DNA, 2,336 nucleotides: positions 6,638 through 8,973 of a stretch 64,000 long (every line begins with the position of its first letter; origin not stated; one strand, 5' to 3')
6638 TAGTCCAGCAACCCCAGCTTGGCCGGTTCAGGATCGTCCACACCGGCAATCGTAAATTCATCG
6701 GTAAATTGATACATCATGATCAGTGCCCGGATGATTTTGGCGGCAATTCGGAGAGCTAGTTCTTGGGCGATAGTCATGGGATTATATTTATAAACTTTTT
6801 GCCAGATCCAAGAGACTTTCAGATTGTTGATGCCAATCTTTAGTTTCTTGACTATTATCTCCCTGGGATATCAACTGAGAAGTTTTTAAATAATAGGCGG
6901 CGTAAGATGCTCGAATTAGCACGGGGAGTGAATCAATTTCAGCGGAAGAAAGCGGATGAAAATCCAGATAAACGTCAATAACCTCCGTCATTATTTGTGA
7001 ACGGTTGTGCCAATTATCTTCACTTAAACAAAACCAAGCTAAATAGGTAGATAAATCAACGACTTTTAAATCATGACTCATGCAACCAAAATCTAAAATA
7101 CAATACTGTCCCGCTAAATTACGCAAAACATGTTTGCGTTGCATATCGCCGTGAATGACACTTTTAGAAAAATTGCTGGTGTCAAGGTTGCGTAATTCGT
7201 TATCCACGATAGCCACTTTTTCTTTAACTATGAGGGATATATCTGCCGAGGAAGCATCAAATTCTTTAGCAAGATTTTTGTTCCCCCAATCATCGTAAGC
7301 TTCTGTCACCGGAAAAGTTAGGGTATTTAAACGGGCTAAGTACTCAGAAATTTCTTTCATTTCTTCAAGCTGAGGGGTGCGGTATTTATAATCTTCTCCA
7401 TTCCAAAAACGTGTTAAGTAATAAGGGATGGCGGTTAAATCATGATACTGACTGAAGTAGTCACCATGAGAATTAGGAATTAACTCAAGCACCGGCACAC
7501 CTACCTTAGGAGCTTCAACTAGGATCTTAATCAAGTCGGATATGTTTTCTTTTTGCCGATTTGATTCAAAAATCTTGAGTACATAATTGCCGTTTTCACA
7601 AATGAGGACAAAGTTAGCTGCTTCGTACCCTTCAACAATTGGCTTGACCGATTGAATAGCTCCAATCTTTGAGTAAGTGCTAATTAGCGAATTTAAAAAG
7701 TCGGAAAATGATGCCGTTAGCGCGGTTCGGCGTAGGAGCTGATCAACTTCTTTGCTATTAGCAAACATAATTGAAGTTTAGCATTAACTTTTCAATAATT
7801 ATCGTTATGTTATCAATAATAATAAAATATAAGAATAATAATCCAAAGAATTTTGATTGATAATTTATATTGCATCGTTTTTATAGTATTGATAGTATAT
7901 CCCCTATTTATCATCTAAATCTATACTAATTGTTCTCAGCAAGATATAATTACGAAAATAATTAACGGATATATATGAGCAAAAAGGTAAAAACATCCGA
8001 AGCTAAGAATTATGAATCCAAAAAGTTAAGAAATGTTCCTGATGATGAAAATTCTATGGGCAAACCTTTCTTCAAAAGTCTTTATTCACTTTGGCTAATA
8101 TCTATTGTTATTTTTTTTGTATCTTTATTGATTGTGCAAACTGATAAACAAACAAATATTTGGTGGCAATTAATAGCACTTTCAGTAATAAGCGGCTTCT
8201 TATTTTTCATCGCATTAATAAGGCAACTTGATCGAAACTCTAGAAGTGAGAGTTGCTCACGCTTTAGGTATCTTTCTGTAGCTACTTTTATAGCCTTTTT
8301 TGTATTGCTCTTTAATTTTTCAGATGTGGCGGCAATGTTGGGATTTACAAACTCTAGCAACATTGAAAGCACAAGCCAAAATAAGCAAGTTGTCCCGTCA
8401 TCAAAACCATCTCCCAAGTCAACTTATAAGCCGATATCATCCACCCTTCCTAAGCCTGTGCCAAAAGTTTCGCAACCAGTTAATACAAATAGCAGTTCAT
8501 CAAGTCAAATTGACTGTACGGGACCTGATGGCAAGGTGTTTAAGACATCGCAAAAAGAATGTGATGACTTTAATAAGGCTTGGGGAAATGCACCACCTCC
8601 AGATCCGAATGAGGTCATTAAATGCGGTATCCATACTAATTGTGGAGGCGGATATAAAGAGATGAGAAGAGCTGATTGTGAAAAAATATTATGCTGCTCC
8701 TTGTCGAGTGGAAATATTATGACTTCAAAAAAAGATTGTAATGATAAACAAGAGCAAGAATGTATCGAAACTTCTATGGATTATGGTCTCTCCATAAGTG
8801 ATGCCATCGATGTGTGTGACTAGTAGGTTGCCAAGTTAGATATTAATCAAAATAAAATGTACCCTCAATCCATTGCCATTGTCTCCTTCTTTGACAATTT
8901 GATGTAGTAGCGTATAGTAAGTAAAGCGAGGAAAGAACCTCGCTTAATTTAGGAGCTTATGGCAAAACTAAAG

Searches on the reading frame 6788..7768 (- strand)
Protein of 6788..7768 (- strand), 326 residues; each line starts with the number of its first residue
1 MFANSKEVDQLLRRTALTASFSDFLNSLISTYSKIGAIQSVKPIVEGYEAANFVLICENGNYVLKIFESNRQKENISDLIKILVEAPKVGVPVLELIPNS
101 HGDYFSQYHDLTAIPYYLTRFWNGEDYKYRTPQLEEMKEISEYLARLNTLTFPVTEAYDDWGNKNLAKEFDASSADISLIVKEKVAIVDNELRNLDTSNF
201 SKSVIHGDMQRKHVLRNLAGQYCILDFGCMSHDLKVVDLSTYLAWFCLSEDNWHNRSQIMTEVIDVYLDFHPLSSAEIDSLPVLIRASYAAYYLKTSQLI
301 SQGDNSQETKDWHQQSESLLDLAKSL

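Call 59: search_protein_families(library=pfam, proteins=[window:6788-7768:-], max_evalue=0.001)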
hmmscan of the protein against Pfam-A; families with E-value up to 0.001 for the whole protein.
window:6788-7768:- (326 aa): 1 family
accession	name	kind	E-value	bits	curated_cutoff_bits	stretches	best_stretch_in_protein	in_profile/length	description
PF01636.29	APH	-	2.1e-12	47.7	23.2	1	41-247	2-214/239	Phosphotransferase enzyme family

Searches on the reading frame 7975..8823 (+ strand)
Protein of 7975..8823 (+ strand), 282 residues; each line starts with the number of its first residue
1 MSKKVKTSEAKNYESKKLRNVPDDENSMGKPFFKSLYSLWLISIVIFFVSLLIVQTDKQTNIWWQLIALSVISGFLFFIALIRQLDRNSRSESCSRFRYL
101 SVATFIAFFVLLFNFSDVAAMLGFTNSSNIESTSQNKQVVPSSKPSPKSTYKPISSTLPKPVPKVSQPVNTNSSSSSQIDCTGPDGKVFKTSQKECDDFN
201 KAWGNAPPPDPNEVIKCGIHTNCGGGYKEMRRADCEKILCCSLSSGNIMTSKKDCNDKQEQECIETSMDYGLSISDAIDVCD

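Call 8: search_protein_families(library=pfam, proteins=[window:7975-8823:+], max_evalue=0.001)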
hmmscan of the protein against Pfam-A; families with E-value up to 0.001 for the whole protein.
window:7975-8823:+ (282 aa): 1 family
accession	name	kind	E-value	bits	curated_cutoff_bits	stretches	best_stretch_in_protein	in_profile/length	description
PF14293.11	YWFCY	-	0.0003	21.3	24.4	1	31-112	54-133/144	YWFCY protein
